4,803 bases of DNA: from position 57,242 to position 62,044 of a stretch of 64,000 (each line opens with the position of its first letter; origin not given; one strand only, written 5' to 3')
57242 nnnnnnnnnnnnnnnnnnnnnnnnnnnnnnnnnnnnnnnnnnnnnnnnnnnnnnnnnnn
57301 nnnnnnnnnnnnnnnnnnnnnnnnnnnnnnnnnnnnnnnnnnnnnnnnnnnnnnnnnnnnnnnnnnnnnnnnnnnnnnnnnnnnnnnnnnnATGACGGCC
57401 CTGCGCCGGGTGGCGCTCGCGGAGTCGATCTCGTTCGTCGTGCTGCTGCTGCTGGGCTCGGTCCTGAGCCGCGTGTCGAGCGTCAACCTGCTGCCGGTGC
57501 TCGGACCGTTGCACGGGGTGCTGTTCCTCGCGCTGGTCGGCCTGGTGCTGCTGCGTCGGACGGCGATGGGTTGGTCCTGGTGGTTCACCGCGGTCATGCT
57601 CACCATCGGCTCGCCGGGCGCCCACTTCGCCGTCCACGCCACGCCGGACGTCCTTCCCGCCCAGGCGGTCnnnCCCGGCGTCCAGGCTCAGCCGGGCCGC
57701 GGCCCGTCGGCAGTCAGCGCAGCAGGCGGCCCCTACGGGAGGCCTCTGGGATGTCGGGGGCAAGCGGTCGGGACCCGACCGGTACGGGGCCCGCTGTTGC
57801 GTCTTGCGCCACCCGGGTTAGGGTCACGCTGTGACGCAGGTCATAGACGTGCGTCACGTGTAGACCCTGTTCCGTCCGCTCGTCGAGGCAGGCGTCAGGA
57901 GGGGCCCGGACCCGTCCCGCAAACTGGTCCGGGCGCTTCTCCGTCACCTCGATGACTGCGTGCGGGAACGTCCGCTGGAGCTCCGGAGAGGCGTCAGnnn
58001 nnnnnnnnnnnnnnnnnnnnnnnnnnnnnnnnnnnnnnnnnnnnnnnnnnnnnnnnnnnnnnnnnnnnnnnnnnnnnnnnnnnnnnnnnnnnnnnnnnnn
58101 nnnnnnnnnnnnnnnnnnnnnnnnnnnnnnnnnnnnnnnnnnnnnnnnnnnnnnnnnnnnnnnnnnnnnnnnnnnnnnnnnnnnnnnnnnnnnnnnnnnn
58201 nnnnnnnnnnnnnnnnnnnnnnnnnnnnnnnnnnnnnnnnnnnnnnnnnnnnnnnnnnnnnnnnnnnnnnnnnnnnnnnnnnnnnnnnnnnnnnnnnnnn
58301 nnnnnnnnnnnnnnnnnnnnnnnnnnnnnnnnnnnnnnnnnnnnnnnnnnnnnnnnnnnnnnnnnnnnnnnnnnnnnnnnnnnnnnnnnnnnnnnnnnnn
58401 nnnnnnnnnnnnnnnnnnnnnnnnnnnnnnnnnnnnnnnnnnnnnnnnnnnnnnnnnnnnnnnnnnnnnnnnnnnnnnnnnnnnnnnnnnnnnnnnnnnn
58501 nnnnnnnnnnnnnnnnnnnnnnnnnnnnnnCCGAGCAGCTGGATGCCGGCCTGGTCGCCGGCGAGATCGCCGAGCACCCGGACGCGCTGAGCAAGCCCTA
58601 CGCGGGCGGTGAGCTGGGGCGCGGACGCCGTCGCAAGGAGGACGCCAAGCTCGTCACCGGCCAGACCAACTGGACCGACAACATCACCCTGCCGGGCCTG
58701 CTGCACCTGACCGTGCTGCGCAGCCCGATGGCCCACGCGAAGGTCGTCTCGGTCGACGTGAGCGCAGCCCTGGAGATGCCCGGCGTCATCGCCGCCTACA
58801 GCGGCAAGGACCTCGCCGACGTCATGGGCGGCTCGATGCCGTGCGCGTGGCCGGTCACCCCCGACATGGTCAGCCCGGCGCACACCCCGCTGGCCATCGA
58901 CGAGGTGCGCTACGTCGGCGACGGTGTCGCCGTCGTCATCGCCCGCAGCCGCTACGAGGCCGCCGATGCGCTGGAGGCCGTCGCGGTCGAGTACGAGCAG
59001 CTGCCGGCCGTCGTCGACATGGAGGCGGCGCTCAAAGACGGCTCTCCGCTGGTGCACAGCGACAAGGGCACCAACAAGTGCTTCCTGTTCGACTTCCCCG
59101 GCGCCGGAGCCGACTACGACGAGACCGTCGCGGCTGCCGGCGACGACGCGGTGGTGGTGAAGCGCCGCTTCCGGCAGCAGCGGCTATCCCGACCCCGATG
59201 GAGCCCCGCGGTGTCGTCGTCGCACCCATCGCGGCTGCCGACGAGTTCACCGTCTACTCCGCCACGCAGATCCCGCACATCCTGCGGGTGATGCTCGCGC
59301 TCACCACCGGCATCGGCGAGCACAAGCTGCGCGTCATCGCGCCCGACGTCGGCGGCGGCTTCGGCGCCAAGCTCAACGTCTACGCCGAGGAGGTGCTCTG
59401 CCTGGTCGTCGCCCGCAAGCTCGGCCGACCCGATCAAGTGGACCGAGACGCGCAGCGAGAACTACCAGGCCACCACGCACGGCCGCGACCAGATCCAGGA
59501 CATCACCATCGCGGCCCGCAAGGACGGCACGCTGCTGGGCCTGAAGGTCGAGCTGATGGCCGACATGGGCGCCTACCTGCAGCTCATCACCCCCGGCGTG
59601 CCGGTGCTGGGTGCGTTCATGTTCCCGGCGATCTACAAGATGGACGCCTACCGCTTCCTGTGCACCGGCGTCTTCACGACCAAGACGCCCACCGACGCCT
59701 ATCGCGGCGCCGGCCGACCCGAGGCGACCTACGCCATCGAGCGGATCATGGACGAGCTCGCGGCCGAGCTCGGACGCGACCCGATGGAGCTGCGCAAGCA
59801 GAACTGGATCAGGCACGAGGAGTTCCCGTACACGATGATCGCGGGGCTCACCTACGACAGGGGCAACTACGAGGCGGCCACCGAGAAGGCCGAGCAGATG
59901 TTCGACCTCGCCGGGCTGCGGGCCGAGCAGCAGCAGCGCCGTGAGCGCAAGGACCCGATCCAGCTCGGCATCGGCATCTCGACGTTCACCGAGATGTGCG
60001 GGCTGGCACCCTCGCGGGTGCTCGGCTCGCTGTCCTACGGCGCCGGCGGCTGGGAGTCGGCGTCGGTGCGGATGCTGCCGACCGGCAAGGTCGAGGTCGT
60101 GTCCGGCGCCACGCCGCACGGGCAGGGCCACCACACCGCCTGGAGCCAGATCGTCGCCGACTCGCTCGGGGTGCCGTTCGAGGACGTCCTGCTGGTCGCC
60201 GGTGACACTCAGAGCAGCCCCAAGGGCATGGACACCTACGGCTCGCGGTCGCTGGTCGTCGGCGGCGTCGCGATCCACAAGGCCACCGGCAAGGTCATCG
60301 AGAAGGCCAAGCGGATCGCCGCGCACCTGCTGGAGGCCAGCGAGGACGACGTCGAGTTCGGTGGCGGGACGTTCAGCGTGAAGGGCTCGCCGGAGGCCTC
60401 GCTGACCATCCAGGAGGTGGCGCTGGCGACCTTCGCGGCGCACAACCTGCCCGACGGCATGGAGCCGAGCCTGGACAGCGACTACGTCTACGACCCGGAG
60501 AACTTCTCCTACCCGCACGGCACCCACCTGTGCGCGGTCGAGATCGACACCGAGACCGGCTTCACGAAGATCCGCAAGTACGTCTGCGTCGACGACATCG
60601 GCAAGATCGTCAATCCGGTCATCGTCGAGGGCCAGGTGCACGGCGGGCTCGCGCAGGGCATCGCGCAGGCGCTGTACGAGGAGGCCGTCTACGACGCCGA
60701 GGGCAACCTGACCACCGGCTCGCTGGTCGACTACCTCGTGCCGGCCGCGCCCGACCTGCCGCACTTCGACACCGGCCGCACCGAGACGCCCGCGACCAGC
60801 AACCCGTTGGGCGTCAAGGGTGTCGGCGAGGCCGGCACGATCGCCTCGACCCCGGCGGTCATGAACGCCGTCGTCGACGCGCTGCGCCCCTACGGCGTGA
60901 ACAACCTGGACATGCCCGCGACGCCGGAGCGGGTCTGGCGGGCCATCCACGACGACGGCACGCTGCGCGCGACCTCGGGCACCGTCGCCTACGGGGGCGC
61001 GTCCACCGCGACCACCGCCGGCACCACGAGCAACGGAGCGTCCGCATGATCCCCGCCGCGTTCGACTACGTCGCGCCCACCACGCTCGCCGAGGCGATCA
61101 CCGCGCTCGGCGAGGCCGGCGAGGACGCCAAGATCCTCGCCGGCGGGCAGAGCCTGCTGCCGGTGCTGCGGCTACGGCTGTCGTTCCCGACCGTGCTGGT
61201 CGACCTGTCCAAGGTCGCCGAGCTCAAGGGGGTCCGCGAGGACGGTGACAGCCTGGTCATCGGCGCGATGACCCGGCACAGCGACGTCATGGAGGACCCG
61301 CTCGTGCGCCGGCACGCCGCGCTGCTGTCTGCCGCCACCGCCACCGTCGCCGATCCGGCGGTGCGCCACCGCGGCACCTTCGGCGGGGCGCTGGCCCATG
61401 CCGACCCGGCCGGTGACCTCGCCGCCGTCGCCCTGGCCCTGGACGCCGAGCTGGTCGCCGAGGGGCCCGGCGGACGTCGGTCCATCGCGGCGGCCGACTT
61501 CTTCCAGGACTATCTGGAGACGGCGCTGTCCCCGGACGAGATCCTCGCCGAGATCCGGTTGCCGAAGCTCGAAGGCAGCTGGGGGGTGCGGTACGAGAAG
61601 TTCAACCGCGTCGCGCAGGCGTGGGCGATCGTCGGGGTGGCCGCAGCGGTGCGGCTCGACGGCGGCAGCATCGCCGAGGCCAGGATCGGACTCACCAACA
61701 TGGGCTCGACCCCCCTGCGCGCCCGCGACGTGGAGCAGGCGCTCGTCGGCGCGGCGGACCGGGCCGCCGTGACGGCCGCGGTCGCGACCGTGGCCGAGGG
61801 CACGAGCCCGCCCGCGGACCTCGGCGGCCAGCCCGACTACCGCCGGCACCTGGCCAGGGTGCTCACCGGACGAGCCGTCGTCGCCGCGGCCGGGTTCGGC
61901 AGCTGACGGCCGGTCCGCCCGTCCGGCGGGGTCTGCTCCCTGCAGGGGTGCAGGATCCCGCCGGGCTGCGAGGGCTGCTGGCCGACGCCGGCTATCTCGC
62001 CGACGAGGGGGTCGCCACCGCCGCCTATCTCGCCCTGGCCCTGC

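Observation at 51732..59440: About 25 reading-frame breaks confined to six genes in 7.4 kb, while interleaved genes are intact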

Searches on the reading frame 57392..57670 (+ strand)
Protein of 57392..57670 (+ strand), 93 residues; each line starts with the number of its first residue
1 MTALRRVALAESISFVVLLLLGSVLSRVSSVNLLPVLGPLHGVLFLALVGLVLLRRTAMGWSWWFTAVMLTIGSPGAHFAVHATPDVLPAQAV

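Call 44: search_protein_families(library=pfam, proteins=[window:57392-57670:+], max_evalue=0.01)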
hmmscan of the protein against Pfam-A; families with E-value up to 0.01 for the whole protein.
seq(93 aa): 1 family
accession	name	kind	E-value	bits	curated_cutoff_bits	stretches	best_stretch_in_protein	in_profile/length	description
PF12823.12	DUF3817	-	6.2e-10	40.1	27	1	2-74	2-71/85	Domain of unknown function (DUF3817)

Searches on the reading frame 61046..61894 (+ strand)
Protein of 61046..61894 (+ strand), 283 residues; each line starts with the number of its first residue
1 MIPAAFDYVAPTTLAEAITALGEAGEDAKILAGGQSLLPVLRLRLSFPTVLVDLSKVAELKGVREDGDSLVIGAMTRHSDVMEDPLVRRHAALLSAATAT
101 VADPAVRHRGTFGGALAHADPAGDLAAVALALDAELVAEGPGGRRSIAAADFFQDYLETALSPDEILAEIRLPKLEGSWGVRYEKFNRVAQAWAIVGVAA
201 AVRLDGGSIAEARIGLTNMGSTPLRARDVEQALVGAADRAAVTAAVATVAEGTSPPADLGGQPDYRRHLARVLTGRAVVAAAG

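Call 44: search_protein_families(library=pfam, proteins=[window:61046-61894:+], max_evalue=0.01)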
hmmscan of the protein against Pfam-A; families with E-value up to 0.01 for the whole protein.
window:61046-61894:+ (283 aa): 2 families
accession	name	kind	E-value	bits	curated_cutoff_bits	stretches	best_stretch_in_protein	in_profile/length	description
PF00941.27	FAD_binding_5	-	3.5e-50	170.6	27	1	5-174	2-169/170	FAD binding domain in molybdopterin dehydrogenase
PF03450.22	CO_deh_flav_C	-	4.6e-24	85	25.5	1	183-278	3-99/102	CO dehydrogenase flavoprotein C-terminal domain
